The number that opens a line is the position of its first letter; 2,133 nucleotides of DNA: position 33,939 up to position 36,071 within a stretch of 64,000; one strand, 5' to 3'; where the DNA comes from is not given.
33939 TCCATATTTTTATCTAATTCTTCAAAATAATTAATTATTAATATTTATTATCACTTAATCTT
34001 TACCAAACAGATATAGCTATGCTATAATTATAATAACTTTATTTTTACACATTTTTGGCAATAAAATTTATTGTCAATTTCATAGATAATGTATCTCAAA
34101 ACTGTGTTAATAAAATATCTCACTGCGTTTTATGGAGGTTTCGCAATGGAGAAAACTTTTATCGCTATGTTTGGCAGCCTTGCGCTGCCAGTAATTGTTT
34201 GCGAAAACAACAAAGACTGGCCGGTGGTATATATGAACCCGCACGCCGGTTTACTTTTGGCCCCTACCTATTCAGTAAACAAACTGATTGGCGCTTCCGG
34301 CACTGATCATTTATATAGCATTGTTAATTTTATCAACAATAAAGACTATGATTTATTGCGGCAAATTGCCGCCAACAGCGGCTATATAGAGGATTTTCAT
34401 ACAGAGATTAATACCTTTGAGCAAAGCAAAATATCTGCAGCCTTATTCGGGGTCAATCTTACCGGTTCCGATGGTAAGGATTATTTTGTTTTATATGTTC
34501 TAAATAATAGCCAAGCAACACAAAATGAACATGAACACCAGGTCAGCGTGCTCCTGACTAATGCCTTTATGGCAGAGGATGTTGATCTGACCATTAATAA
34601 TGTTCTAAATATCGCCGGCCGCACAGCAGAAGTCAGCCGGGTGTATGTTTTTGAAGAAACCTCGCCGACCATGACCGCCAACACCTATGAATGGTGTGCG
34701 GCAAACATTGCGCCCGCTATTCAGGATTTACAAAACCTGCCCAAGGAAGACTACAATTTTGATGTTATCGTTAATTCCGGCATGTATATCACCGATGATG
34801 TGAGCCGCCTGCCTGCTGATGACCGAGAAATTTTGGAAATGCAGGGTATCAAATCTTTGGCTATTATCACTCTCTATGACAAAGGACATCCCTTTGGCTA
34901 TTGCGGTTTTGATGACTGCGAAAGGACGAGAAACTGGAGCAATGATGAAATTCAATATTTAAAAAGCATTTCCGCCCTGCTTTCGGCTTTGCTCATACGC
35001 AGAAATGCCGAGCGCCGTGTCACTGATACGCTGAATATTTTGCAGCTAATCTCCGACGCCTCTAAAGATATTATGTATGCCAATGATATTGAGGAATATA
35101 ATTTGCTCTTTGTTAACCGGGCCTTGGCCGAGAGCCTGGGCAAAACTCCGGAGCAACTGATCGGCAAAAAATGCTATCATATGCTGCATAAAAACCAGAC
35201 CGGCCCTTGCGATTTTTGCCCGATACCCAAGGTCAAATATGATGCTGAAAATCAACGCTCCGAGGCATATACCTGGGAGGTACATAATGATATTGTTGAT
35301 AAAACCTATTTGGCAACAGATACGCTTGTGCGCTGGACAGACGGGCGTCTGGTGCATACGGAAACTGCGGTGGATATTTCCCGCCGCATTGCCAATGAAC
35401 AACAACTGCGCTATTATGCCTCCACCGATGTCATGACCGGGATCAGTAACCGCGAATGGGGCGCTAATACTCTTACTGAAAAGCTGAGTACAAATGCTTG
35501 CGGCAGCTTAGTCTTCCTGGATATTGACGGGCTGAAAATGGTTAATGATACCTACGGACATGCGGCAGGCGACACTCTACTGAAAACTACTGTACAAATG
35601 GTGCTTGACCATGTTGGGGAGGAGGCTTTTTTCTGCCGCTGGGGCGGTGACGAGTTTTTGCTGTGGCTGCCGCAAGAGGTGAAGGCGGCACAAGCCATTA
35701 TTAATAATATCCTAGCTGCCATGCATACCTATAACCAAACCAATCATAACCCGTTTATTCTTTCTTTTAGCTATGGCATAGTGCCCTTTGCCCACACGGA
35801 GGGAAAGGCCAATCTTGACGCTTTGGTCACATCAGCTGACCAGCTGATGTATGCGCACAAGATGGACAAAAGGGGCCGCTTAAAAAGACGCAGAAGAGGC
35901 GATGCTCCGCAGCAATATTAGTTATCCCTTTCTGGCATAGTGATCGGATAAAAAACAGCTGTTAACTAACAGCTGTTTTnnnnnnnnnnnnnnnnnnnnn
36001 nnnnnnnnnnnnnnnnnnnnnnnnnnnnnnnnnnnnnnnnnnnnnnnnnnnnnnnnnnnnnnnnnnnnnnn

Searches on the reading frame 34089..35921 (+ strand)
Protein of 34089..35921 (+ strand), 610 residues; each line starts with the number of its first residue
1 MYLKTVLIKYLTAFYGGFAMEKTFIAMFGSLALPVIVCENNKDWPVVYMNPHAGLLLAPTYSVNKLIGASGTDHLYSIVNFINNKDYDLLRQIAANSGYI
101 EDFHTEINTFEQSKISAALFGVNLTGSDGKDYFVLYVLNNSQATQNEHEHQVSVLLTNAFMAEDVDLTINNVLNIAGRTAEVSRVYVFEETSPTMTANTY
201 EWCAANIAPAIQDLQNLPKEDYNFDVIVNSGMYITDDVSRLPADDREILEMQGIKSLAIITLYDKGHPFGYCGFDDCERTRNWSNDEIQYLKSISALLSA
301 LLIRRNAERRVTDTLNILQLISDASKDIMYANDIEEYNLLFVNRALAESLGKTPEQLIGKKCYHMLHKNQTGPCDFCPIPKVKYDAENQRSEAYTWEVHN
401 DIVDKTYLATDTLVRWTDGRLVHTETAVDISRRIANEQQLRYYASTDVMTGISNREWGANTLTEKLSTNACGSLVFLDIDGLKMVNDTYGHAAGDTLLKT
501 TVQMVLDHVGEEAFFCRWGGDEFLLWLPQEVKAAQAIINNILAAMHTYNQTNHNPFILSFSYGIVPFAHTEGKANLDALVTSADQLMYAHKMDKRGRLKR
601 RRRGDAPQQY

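Call 37: search_protein_families(library=pfam, proteins=[window:34089-35921:+], max_evalue=0.00001)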
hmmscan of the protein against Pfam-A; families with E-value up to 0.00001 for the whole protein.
window:34089-35921:+ (610 aa): 3 families
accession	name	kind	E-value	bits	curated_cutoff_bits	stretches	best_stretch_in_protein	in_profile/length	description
PF00990.26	GGDEF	-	1.7e-30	106.3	23.8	1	444-596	1-160/161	Diguanylate cyclase, GGDEF domain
PF13426.13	PAS_9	-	8.4e-07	29.7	27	0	335-431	9-102/103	PAS domain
PF01590.32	GAF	-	8.1e-06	26.8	22.4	0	165-300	2-131/133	GAF domain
